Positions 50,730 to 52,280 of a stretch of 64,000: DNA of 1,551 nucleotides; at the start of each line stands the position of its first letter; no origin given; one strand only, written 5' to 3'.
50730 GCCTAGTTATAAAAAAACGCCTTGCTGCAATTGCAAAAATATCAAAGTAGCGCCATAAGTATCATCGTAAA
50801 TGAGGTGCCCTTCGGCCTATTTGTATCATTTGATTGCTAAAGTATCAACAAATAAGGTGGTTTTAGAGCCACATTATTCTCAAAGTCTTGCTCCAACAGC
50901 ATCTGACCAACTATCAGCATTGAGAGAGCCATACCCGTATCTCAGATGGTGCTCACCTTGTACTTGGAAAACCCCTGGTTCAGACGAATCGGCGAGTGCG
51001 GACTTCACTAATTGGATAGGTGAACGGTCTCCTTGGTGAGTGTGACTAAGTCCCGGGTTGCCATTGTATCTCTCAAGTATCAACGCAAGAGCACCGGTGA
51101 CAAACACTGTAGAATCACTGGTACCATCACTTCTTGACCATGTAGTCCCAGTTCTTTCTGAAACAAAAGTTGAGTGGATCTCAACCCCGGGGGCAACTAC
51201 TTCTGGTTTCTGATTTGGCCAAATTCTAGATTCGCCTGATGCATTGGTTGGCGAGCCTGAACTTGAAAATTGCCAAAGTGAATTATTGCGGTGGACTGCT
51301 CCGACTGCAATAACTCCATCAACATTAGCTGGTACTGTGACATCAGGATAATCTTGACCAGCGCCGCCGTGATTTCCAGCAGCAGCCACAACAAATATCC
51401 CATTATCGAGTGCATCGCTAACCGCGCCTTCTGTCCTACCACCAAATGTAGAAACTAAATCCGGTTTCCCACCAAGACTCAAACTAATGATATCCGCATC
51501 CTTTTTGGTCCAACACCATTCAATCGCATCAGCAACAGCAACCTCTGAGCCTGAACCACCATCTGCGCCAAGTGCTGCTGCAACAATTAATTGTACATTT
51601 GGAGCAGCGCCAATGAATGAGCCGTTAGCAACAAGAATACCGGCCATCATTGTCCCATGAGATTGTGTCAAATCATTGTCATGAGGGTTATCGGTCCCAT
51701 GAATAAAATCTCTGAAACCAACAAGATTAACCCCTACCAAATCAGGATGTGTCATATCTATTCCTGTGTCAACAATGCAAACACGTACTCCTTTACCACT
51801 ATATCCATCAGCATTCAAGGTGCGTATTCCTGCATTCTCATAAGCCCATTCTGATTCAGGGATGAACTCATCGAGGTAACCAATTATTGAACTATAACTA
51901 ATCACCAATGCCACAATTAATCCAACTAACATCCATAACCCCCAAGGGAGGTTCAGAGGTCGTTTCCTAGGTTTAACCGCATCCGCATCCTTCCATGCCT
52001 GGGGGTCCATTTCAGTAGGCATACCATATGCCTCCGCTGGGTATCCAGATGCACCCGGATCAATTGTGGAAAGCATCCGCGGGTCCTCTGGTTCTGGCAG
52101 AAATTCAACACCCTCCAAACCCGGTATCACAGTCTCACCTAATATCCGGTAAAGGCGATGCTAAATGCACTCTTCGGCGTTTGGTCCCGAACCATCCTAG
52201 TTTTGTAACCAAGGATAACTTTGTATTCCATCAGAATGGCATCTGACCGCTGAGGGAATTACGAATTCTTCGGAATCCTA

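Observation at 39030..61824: Candidate self-contained surface glyco-appendage module: pilin-like operon converging on an aglB-protease-adhesin-STAND string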

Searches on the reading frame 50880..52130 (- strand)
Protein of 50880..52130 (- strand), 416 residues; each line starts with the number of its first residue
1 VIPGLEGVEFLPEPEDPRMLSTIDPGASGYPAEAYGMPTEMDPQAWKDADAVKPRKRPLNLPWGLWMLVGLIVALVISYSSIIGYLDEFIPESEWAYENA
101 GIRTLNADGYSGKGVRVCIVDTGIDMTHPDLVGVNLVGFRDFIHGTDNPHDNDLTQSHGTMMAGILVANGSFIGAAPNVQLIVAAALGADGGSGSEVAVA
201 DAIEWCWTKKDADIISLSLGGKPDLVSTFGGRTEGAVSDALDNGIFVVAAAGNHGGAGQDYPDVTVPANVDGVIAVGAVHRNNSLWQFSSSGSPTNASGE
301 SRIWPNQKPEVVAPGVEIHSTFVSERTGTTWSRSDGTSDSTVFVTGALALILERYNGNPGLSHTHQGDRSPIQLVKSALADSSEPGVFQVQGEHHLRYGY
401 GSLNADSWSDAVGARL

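Call 4: search_protein_families(library=pfam, proteins=[window:50880-52130:-], max_evalue=0.01)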
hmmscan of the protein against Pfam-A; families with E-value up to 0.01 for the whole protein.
window:50880-52130:- (416 aa): 1 family
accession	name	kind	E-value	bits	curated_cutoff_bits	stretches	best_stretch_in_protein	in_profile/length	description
PF00082.27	Peptidase_S8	-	6.6e-41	140.9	21.8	1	112-401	1-288/288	Subtilase family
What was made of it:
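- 50880..52130 (-): Membrane-tethered S8 subtilase of 416 aa with a cytoplasmic N-terminus, one TM helix and an external catalytic domain. Peptidase_S8 E 6.6e-41, covering profile positions 1-288 of 288 (call 4).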

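Call 18: search_protein_families(library=ncbifam, proteins=[window:50880-52130:-], max_evalue=1)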
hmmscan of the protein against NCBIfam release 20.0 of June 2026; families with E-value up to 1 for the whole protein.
window:50880-52130:- (416 aa): 8 families
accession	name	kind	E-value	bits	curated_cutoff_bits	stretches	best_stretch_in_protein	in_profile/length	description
TIGR03921.1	T7SS_mycosin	equivalog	3.3e-33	115.3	278.75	1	111-356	11-248/353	type VII secretion-associated serine protease mycosin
TIGR03895.1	protease_PatA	subfamily_domain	2.1e-14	53.2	421.05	1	158-403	1-219/606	PatA/PatG family cyanobactin maturation protease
NF049966.1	QH_SP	equivalog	2e-12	47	165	1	116-277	1-141/219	subtilisin-like serine protease QhpE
NF040809.1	germ_prot_CspBA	exception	4.3e-12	44.5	1250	2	264-353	968-1046/1099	bifunctional germination protease/germinant receptor pseudoprotease CspBA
NF040808.2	CspC_non_triad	exception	5e-11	41.7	675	2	264-354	421-500/556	bile acid germinant receptor pseudoprotease CspC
NF033595.1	denti_PrtP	equivalog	1.2e-10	40.7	300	2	236-353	358-458/606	dentilisin complex serine proteinase subunit PrtP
NF051851.1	AtpSerPepEprS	equivalog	2.1e-05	22.8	1700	2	311-355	281-321/988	autotransporter serine peptidase EprS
NF040553.1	SGO_0316_fam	subfamily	0.00045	18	1400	1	152-277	355-497/1486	SGO_0316/SGO_0317 family LPXTG-anchored serine peptidase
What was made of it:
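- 50880..52130 (-): Closest NCBIfam model is mycosin, below cut-off (call 18).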

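Call 101: search_protein_families(library=padloc, proteins=[window:50880-52130:-], max_evalue=0.001)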
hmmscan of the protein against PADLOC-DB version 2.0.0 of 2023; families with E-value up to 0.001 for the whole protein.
window:50880-52130:- (416 aa): 1 family
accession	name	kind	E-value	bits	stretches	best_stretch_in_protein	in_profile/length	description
PDLC03014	subtilase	-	7.8e-25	86.2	1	107-354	166-358/391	-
